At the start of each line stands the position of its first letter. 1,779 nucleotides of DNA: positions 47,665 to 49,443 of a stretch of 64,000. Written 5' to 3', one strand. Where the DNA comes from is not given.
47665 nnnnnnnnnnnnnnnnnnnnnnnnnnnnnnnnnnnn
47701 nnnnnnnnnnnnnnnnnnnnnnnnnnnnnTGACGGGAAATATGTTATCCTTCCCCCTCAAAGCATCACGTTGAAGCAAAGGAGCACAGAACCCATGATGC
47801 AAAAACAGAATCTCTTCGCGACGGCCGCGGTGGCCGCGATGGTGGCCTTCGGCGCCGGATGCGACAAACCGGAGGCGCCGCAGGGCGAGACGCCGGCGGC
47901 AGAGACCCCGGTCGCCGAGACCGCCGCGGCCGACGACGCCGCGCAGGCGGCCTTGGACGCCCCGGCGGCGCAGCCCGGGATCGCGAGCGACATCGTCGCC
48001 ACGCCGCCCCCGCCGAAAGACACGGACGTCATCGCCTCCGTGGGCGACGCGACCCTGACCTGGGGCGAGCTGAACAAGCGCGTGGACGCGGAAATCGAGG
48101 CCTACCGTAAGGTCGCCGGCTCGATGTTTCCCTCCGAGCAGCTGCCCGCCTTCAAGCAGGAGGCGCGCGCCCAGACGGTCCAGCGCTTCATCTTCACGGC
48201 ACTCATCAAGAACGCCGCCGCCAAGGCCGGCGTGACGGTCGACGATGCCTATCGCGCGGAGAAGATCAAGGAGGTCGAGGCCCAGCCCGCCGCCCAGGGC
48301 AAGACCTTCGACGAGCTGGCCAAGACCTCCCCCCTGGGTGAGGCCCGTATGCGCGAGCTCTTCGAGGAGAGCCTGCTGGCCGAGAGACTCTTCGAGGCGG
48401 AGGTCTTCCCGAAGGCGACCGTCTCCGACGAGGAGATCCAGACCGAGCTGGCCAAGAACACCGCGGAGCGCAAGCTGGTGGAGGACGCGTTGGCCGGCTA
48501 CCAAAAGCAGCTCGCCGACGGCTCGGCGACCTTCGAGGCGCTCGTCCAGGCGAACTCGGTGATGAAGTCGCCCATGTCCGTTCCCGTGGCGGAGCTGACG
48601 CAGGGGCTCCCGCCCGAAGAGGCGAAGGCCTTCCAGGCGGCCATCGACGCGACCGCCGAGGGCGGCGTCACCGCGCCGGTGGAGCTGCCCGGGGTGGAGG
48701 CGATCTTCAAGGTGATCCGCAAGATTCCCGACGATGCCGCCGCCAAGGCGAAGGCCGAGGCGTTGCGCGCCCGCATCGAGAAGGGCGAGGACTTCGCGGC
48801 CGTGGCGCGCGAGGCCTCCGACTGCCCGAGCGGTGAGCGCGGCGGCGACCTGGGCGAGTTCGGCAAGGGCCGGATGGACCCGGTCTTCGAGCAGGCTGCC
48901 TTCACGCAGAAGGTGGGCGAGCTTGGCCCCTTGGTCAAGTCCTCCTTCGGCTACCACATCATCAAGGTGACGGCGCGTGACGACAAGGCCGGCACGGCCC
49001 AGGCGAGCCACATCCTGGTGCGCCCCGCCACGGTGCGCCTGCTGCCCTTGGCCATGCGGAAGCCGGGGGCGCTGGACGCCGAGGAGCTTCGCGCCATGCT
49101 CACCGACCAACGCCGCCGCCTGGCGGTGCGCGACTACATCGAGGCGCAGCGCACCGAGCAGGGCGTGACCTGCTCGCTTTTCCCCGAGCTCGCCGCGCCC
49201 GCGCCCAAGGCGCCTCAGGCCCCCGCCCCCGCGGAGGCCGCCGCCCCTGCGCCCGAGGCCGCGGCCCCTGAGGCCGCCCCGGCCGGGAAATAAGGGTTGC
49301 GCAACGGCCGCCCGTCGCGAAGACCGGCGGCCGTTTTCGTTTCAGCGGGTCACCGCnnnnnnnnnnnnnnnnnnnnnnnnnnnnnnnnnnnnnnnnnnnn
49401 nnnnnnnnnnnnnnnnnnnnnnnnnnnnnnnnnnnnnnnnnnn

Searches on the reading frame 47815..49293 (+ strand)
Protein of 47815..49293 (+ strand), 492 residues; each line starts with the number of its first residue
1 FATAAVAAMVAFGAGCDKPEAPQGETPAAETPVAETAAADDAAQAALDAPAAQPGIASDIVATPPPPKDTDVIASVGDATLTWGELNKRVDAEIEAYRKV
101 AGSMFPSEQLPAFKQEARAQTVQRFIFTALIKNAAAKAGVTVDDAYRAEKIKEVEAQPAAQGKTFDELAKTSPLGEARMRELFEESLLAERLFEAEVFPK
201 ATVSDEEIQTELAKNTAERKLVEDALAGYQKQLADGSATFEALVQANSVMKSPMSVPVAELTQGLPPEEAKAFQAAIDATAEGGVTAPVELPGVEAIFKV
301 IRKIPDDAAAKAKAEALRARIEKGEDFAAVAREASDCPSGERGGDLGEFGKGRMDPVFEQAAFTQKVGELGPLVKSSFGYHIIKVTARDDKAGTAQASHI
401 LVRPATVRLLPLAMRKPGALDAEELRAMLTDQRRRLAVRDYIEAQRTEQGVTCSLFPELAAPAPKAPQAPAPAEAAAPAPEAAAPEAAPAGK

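Call 57: search_protein_families(library=pfam, proteins=[window:47815-49293:+], max_evalue=1)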
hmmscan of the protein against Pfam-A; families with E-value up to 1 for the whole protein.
window:47815-49293:+ (492 aa): 7 families
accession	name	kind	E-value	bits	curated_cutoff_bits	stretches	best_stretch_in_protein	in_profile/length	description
PF00639.27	Rotamase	-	2.8e-30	105.6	21.7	2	306-386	14-96/97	PPIC-type PPIASE domain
PF13616.12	Rotamase_3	-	1.1e-23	84.5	22.5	1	306-388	32-115/116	PPIC-type PPIASE domain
PF13145.12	Rotamase_2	-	9.6e-11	43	27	2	307-389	33-109/121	PPIC-type PPIASE domain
PF13624.11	SurA_N_3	-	3e-09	37.4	27.2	1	70-167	38-131/162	SurA-like N-terminal domain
PF13623.11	SurA_N_2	-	3.9e-08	33.7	28.5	1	70-160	40-125/145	SurA-like N-terminal domain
PF09312.16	SurA_N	-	0.036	14.7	30.8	1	72-169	4-94/118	SurA N-terminal domain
PF25804.1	SYNE3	-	0.071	14.1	30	0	210-251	22-63/83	Nesprin-3 domain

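Call 88: search_protein_families(library=ncbifam, proteins=[window:47815-49293:+], max_evalue=0.01)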
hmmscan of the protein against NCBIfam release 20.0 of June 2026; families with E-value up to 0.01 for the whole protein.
window:47815-49293:+ (492 aa): 9 families
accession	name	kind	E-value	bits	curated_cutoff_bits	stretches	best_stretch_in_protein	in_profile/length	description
NF000809.0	PRK00059.1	equivalog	2.4e-21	76.5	303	2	311-392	207-291/336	peptidylprolyl isomerase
NF002824.0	PRK02998.1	subfamily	1.8e-17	63.7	360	1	313-389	147-224/283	peptidylprolyl isomerase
NF011969.0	PRK15441.1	equivalog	2.1e-17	63.3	127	1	315-388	19-92/93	peptidylprolyl isomerase PpiC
NF002827.0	PRK03002.1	equivalog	2.3e-17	62.9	343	1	312-390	148-227/285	peptidylprolyl isomerase PrsA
NF002846.0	PRK03095.1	equivalog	1.7e-16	60.5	361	1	312-392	144-225/287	peptidylprolyl isomerase PrsA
NF008038.0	PRK10770.1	equivalog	1.1e-14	54.1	394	1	303-397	296-394/431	peptidylprolyl isomerase SurA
TIGR02933.1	nifM_nitrog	equivalog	7.8e-12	45.6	168.2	1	306-383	137-215/256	nitrogen fixation protein NifM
NF008054.0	PRK10788.1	equivalog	4.3e-11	42.2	493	1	310-385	280-355/626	peptidylprolyl isomerase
NF003356.0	PRK04405.1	subfamily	9.7e-08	31.4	339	1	310-394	154-242/299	peptidylprolyl isomerase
